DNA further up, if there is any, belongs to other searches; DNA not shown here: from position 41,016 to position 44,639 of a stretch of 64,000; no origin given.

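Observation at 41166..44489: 1107-aa protein with seven near-identical 102-bp HEAT/PBS-lyase-like repeats: potential contingency locus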

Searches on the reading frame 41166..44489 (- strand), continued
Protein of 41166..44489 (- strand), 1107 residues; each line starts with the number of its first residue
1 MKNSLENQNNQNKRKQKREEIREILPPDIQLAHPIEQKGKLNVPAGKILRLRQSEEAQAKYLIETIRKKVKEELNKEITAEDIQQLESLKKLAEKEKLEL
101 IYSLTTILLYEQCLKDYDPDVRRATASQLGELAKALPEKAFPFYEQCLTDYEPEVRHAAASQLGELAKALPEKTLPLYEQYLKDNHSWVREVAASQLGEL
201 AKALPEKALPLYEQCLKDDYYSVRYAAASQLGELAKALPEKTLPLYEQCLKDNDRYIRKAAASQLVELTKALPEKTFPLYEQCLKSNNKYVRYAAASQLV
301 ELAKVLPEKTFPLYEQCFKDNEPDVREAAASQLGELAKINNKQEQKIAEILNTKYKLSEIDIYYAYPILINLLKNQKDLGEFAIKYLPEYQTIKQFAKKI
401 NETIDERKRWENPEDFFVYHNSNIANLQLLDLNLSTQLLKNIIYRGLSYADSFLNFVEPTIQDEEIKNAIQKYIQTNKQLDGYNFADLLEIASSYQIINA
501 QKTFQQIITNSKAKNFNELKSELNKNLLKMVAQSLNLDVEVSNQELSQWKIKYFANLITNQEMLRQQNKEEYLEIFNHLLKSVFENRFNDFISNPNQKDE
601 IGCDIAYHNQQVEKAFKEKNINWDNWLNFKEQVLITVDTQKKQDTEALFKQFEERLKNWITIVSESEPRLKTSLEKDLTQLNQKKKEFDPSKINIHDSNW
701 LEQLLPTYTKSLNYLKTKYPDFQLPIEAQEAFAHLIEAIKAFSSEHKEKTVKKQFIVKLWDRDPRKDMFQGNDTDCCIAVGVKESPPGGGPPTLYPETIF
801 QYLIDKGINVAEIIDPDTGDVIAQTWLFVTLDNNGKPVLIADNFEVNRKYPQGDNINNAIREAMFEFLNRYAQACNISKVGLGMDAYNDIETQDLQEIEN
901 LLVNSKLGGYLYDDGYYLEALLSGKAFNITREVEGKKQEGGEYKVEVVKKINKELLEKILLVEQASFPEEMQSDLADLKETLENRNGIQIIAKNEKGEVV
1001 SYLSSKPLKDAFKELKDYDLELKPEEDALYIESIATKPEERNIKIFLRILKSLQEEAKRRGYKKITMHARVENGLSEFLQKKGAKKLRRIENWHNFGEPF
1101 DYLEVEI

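Call 71: fold_search(model_id=the predicted structure, library=pdb)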
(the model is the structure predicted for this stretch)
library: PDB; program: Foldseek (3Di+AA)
matches with E <= 10: 1304; with E <= 0.001: 203
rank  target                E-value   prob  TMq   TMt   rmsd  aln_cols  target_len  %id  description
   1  7z0g_T                8.5e-09  1.00  0.15  0.60   8.7       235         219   28  CPAP:TUBULIN:IE5 ALPHAREP COMPLEX P1 SPACE GROUP (released 2022-04-13)
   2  7z0g_C                8.8e-09  1.00  0.15  0.61   8.7       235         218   28  CPAP:TUBULIN:IE5 ALPHAREP COMPLEX P1 SPACE GROUP (released 2022-04-13)
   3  7q1f_C                3.7e-08  1.00  0.14  0.58   8.5       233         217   27  CPAP:TUBULIN:IE5 ALPHAREP COMPLEX (released 2022-04-20)
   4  7q1f_T                4.5e-08  1.00  0.15  0.58   8.9       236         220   27  CPAP:TUBULIN:IE5 ALPHAREP COMPLEX (released 2022-04-20)
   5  6gwc_C                7.4e-08  1.00  0.15  0.60   7.6       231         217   28  Tubulin:iE5 alphaRep complex (released 2019-01-30)
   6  7p0h_A                7.7e-08  1.00  0.16  0.37   6.0       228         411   28  Crystal structure of Helicobacter pylori ComF fused to an artificial alphaREP crystallization helper(named B2) (released 2022-04-06)
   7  4xl5_C                3.1e-07  1.00  0.16  0.56  18.9       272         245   29  X-ray structure of bGFP-A / EGFP complex (released 2015-08-19)
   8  4zv6_A                4.7e-07  1.00  0.15  0.48  23.7       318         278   25  Crystal structure of the artificial alpharep-7 octarellinV.1 complex (released 2016-05-25)
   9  4jw2_B                5.8e-07  1.00  0.14  0.64   6.0       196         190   30  Selection of specific protein binders for pre-defined targets from an optimized library of artificial helicoidal repea (released 2013-09-25)
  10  6bzx_A                6.8e-07  1.00  0.14  0.43  19.6       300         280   27  Structure of the artificial complex alpha-Rep/Octarellin V.1 crystallized by counter diffusion in a capillary (released 2019-01-09)
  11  6fsq                  8.3e-07  1.00  0.13  0.35  16.9       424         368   21  Structure of A3_bGFPD, an artificial bi-domain protein based on two different alphaRep domains : A3 and a GFP binding do (released 2018-08-08)
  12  2pf4_C                1.7e-06  1.00  0.15  0.27  25.7       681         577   16  Crystal structure of the full-length simian virus 40 small t antigen complexed with the protein phosphatase 2A Aalpha  (released 2007-08-07)
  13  6ft5                  2.1e-06  1.00  0.14  0.67   5.7       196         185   30  Structure of A3_A3, an artificial bi-domain protein based on two identical alphaRep A3 domains (released 2018-08-08)
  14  7pks_d                3.0e-06  1.00  0.16  0.20  32.0       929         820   12  Structural basis of Integrator-mediated transcription regulation (released 2021-12-08)
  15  3ltj                  3.1e-06  1.00  0.13  0.63   5.9       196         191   31  Structure of a new family of artificial alpha helicoidal repeat proteins (alpha-Rep) based on thermostable HEAT-like rep (released 2010-10-13)
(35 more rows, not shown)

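Call 80: find_encoding_contigs(protein=window:41166-44489:-, flank=2000, max_places=6)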
Protein window:41166-44489:- (1107 aa): no gene with exactly this product is on record in the collection.
